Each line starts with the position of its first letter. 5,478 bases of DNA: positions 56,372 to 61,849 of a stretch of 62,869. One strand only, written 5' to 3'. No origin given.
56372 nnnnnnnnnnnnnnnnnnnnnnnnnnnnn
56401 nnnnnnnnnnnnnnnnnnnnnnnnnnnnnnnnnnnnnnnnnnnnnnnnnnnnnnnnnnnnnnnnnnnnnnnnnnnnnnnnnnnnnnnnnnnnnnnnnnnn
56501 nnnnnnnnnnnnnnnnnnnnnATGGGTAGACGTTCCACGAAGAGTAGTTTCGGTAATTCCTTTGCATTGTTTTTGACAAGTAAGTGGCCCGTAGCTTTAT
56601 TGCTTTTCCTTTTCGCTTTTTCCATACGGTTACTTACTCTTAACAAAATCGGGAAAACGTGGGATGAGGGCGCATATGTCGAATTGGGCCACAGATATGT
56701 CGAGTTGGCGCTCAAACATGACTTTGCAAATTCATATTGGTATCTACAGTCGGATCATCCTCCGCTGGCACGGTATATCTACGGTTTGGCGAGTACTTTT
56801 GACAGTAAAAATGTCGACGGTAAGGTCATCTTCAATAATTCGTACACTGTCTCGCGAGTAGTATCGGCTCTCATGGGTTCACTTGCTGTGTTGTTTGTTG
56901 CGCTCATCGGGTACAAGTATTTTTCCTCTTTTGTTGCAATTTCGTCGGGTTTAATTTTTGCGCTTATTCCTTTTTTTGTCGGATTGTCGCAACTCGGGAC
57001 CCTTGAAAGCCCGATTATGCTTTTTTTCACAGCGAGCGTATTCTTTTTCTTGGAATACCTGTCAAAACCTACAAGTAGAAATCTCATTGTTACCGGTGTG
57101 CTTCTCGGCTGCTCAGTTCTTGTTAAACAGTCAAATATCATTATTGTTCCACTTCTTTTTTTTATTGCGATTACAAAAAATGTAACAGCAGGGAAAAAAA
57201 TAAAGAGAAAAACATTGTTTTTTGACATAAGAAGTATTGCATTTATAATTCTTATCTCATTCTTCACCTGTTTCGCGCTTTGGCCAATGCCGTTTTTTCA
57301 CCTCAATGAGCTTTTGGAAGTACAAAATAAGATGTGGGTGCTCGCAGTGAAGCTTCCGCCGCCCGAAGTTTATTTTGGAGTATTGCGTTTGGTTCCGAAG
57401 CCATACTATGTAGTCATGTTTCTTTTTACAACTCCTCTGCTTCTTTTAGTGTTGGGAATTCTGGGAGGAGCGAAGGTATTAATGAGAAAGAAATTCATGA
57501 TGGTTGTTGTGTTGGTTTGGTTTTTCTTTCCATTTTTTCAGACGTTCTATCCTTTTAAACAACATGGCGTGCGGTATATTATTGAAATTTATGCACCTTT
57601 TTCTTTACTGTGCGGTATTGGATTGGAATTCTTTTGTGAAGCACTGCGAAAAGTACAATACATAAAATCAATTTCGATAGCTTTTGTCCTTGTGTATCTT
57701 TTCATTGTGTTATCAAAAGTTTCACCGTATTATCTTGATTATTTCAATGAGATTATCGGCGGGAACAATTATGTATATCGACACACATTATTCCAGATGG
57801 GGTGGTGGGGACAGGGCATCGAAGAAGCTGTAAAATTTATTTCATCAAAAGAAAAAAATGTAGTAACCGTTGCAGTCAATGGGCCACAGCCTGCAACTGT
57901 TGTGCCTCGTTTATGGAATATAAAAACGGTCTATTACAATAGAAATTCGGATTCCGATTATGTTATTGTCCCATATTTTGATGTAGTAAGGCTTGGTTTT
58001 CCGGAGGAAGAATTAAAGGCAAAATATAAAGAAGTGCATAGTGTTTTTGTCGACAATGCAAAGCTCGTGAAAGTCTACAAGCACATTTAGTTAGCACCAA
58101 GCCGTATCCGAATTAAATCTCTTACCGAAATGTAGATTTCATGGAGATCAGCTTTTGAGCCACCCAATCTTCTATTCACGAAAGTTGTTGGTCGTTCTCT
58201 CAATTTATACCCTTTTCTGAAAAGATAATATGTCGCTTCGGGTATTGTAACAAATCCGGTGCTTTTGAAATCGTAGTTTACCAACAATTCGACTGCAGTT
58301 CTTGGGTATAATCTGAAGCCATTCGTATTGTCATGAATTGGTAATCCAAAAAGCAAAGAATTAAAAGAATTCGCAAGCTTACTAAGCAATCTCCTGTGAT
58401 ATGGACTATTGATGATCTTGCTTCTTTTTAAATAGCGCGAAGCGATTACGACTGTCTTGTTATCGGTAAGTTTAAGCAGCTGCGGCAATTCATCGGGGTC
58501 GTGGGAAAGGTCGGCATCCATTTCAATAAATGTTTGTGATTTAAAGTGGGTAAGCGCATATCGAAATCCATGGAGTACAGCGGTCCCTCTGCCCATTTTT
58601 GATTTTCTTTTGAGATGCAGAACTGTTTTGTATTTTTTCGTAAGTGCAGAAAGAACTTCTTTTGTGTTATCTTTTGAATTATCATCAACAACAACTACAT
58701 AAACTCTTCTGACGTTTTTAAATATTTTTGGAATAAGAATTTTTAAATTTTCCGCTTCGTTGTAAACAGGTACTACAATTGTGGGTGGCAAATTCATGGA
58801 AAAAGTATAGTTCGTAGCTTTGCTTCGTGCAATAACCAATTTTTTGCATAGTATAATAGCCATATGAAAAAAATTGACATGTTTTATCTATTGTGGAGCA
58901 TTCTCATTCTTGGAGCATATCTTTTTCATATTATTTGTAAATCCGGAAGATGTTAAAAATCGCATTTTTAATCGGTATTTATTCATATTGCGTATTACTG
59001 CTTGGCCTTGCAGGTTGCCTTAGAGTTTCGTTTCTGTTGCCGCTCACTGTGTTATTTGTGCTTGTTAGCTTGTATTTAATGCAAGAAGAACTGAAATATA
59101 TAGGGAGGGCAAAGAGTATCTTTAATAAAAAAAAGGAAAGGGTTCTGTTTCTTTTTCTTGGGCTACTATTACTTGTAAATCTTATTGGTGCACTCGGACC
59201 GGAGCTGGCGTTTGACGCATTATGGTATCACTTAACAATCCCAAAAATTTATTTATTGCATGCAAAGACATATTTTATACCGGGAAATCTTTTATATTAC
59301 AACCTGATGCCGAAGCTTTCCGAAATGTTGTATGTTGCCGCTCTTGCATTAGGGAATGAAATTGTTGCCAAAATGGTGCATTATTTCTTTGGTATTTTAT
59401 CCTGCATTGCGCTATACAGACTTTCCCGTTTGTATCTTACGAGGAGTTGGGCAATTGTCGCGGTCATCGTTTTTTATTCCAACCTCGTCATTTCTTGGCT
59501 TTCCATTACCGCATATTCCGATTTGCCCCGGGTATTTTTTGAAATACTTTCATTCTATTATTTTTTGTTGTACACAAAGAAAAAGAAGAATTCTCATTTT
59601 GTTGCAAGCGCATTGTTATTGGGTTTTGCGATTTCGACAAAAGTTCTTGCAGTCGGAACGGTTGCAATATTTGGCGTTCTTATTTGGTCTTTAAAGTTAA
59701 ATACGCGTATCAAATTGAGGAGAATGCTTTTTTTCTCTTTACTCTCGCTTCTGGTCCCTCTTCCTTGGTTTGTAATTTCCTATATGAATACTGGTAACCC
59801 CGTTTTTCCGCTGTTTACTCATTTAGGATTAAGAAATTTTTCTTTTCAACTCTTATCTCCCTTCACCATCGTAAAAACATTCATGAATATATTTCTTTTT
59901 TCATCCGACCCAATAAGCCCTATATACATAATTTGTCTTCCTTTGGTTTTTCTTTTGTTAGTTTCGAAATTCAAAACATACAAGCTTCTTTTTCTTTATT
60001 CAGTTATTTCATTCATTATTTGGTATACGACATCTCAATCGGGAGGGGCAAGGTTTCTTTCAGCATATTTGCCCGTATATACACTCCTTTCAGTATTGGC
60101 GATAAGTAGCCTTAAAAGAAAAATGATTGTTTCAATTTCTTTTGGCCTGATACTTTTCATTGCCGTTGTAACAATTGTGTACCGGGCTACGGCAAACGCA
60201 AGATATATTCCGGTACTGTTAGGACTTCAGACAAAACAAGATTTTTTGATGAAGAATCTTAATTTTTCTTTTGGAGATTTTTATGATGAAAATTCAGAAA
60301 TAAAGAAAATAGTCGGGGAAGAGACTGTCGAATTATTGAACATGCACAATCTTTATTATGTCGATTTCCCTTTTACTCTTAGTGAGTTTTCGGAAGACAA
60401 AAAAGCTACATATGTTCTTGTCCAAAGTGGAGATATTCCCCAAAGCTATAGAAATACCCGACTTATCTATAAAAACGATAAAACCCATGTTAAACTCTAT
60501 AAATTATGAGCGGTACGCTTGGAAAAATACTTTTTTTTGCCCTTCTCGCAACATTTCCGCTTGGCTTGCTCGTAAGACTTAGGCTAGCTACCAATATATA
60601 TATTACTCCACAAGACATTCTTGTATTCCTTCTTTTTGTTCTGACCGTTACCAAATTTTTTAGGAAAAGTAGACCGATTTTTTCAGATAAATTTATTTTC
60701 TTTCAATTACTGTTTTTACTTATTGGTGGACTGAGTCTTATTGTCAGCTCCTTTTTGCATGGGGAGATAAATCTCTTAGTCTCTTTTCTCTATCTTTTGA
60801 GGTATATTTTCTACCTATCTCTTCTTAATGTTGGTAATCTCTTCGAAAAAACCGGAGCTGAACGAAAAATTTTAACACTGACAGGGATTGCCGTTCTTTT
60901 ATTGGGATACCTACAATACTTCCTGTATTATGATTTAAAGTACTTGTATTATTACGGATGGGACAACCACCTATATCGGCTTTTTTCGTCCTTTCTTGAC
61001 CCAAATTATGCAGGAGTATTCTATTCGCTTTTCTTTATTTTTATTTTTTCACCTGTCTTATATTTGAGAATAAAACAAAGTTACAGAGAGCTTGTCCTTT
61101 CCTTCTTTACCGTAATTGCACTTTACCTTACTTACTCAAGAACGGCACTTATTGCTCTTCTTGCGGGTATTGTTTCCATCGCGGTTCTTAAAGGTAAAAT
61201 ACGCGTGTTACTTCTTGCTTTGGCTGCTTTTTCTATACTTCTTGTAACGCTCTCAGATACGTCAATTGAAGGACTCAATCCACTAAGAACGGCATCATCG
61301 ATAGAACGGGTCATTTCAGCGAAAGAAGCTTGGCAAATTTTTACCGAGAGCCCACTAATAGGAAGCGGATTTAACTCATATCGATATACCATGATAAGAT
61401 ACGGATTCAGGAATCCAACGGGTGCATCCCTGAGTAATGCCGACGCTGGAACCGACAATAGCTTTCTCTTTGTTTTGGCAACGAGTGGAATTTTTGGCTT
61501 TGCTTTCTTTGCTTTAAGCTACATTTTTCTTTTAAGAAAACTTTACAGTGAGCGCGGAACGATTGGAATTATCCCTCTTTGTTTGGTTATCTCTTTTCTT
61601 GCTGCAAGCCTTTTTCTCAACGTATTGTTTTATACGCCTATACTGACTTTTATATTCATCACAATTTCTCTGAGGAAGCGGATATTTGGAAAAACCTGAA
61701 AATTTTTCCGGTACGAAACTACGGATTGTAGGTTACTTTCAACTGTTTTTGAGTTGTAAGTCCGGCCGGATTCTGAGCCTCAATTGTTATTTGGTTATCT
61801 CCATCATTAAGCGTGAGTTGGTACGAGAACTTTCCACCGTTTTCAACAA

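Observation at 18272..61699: A ~43-kb glycan super-locus dominated by GT-C-like membrane enzymes and short Dpm1/GtrB-like GT2s, with no recognisable priming phosphoglycosyltransferase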

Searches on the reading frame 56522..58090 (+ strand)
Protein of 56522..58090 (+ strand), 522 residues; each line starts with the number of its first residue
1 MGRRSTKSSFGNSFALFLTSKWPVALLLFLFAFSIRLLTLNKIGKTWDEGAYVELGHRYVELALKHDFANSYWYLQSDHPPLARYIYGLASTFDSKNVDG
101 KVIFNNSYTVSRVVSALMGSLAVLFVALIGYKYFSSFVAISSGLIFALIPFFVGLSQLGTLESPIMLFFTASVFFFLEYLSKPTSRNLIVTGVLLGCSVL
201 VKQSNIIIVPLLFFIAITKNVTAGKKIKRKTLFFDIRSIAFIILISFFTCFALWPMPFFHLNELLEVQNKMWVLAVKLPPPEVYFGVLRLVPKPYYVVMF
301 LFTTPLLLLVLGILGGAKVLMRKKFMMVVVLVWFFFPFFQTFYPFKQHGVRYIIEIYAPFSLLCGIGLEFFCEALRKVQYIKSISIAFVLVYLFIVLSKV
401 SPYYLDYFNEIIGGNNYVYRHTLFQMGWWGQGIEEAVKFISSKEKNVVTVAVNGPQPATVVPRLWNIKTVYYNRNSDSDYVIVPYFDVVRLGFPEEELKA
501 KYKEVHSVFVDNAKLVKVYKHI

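Call 6: search_protein_families(library=pfam, proteins=[window:56522-58090:+], max_evalue=0.01)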
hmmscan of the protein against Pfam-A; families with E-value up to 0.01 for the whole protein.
window:56522-58090:+ (522 aa): 2 families
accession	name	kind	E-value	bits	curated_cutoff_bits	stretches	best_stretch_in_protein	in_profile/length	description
PF02366.24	PMT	-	3.9e-16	59.8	22.7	1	27-247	2-230/245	Dolichyl-phosphate-mannose-protein mannosyltransferase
PF13231.12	PMT_2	-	1.4e-14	55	26.1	1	102-244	15-154/160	Dolichyl-phosphate-mannose-protein mannosyltransferase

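Call 13: search_protein_families(library=ncbifam, proteins=[window:56522-58090:+], max_evalue=0.01)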
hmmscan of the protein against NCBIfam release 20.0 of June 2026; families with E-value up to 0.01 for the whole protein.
window:56522-58090:+ (522 aa): 0 families

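Call 30: search_solved_structures(query=window:56522-58090:+, max_evalue=0.01, show_alignments=1)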
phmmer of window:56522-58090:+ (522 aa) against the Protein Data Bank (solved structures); distinct sequences matched with E-value up to 0.01: 1.
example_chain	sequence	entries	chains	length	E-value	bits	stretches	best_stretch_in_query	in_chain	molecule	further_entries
6p25_A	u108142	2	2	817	6.4e-08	35.1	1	73-253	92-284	Dolichyl-phosphate-mannose--protein mannosyltransferase 1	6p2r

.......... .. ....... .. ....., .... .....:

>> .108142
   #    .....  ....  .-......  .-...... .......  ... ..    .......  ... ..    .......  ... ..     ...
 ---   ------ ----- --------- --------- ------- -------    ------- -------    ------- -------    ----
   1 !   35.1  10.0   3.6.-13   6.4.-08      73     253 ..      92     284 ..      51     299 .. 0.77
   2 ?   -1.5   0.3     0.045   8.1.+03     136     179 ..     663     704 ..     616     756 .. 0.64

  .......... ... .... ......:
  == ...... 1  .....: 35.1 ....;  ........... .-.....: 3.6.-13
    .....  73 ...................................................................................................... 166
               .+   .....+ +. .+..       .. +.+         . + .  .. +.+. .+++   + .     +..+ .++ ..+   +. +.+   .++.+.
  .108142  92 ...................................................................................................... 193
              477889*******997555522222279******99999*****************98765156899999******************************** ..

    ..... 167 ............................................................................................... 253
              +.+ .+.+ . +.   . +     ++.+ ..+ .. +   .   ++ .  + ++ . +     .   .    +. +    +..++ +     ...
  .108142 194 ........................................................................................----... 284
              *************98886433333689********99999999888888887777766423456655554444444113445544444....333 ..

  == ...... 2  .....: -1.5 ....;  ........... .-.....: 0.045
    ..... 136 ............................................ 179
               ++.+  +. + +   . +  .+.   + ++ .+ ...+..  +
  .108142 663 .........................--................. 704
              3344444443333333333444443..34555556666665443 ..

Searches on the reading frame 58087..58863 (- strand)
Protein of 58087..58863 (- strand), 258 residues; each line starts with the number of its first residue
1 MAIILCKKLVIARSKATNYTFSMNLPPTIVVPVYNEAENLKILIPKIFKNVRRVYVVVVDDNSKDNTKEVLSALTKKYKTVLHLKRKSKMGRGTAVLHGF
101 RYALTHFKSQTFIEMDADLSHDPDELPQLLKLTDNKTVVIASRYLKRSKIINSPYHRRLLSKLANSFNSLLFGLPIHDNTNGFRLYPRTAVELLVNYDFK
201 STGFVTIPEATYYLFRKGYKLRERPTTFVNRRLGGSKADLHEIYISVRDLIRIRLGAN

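Call 6: search_protein_families(library=pfam, proteins=[window:58087-58863:-], max_evalue=0.01)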
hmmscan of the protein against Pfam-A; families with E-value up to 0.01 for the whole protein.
window:58087-58863:- (258 aa): 3 families
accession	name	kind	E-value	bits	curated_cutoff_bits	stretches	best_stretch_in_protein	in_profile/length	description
PF00535.33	Glycos_transf_2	-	2e-26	93.4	23.3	1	28-192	1-165/168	Glycosyl transferase family 2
PF13641.12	Glyco_tranf_2_3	-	7.1e-05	23.4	27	1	28-141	4-121/230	Glycosyltransferase like family 2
PF10111.15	Glyco_tranf_2_2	-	0.00054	20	27.3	1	28-137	1-110/276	Glycosyltransferase like family 2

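Call 16: search_solved_structures(query=window:58087-58863:-, max_evalue=0.001)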
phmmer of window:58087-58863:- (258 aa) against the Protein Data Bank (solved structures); distinct sequences matched with E-value up to 0.001: 10.
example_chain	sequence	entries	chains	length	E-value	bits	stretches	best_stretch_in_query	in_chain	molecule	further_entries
5mlz_A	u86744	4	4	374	1e-24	90.5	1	21-253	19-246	Dolichol monophosphate mannose synthase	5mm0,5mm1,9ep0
9hwj_A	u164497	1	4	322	3.6e-11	46.1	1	28-241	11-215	Undecaprenyl-phosphate 4-deoxy-4-formamido-L-arabinose transferase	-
9bhc_C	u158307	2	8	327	3.6e-10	42.8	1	28-245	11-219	Undecaprenyl-phosphate 4-deoxy-4-formamido-L-arabinose transferase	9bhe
8vxh_A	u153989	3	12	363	4.5e-10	42.5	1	28-245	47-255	Undecaprenyl-phosphate 4-deoxy-4-formamido-L-arabinose transferase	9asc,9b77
5eke_A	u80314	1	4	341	1.4e-07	34.4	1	24-194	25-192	Uncharacterized glycosyltransferase sll0501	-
5ekp_C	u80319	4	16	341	1.4e-07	34.4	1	24-194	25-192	Uncharacterized glycosyltransferase sll0501 | Glycosyltransferase sll0501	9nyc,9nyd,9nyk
9nye_A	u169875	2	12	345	1.4e-07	34.4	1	24-194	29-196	Glycosyltransferase sll0501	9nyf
2z87_A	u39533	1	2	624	2e-06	30.6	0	28-151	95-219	Chondroitin synthase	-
2z86_A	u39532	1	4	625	2e-06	30.6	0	28-151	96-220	Chondroitin synthase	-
8pjw_A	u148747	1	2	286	1.8e-05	27.4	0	88-137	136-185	SAKe6FE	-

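Call 74: search_protein_families(library=ncbifam, proteins=[window:58087-58863:-], max_evalue=0.000001)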
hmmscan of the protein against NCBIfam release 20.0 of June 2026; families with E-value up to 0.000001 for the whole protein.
window:58087-58863:- (258 aa): 11 families
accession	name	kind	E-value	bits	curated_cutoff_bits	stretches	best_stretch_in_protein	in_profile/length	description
NF058614.1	PPMAGASynPpgS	equivalog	3.6e-16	59.3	370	1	29-229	4-197/226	polyprenyl-phospho-N-acetylgalactosaminyl synthase PpgS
NF007986.1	PRK10714.1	equivalog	1.1e-15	57.5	529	1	28-251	9-223/316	undecaprenyl-phosphate 4-deoxy-4-formamido-L-arabinose transferase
NF047588.1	GlcsyltransPgfSStrep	equivalog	1.9e-13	50.3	500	1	28-196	4-169/308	glycosyltransferase PgfS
TIGR04182.1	glyco_TIGR04182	equivalog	2.3e-11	43.7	325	1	28-243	3-204/293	S-layer glycoprotein N-glycosyltransferase AglJ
NF041391.1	DPhHxTase_Halo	equivalog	3e-10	39.4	375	1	33-239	3-193/213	dolichyl-phosphate hexose transferase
TIGR03937.1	PgaC_IcaA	equivalog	3.8e-10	39.3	422.3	1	28-124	48-141/407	poly-beta-1,6-N-acetyl-D-glucosamine synthase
TIGR03469.1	HpnB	hypoth_equivalog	8.8e-09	34.8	379.25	1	28-144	47-171/386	hopene-associated glycosyltransferase HpnB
TIGR04283.1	glyco_like_mftF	equivalog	2.9e-08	33.6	182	1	28-121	2-87/221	TIGR04283 family arsenosugar biosynthesis glycosyltransferase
TIGR03965.1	mycofact_glyco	equivalog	2.5e-07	29.9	280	1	28-141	77-187/467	mycofactocin biosynthesis glycosyltransferase MftF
NF007482.0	PRK10073.1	equivalog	2.7e-07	29.9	423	1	28-141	9-118/334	glycosyltransferase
NF041875.1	EPS_EpsD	equivalog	3.3e-07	30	370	1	29-158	3-134/325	exopolysaccharide biosynthesis glycosyltransferase EpsD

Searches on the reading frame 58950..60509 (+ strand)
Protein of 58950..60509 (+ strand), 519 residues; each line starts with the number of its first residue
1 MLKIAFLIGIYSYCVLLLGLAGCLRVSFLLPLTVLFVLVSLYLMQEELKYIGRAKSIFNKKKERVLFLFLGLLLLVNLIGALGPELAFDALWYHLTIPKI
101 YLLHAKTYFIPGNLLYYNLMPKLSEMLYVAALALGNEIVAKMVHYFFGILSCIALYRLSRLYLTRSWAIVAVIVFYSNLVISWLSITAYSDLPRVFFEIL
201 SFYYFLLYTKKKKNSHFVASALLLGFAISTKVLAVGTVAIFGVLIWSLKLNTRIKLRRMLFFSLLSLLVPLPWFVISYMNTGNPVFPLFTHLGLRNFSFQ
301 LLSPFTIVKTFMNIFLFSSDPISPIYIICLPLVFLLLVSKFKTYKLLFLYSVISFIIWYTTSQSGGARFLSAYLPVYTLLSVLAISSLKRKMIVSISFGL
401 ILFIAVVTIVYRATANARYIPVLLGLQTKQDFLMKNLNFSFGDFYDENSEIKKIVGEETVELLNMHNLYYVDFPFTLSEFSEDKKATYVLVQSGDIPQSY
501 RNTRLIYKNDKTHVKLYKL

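Call 6: search_protein_families(library=pfam, proteins=[window:58950-60509:+], max_evalue=0.01)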
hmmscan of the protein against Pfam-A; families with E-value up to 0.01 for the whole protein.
window:58950-60509:+ (519 aa): 1 family
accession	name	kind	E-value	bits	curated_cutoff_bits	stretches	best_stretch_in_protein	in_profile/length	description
PF13231.12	PMT_2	-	2.4e-07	31.5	26.1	1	131-273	15-157/160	Dolichyl-phosphate-mannose-protein mannosyltransferase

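Call 13: search_protein_families(library=ncbifam, proteins=[window:58950-60509:+], max_evalue=0.01)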
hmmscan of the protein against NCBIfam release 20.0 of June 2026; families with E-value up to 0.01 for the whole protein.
window:58950-60509:+ (519 aa): 2 families
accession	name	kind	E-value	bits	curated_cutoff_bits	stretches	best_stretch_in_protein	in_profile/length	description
NF047510.1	LIC_10190_fam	subfamily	5.2e-09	35.3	100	1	4-301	34-325/424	LIC_10190 family membrane protein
NF047440.1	LA3751_2_3_fam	subfamily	4.9e-05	22.3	200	1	143-414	104-386/460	LA_3751/LA_3752 family putative glycosyltransferase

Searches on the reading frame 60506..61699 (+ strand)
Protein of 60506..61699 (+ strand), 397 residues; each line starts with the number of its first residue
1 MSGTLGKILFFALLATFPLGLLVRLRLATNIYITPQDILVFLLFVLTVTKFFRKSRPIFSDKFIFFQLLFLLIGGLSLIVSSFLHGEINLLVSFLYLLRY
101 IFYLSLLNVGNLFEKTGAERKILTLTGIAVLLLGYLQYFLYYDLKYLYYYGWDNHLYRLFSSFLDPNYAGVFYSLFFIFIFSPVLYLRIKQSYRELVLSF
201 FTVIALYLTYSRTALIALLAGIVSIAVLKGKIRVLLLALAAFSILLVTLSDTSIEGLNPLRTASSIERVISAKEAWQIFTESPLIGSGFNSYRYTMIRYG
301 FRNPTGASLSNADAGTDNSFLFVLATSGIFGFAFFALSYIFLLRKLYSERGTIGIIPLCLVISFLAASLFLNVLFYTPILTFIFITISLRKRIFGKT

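Call 6: search_protein_families(library=pfam, proteins=[window:60506-61699:+], max_evalue=0.01)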
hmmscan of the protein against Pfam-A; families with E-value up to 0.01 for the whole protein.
window:60506-61699:+ (397 aa): 1 family
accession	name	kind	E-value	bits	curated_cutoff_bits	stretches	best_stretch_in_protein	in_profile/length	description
PF04932.20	Wzy_C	-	5.8e-17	62.3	31.7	1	198-336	2-149/149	O-Antigen ligase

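Call 13: search_protein_families(library=ncbifam, proteins=[window:60506-61699:+], max_evalue=0.01)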
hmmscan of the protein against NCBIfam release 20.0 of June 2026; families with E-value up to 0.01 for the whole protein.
window:60506-61699:+ (397 aa): 0 families

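Call 65: search_solved_structures(query=window:60506-61699:+, max_evalue=1)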
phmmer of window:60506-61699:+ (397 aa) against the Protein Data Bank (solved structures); distinct sequences matched with E-value up to 1: 0.
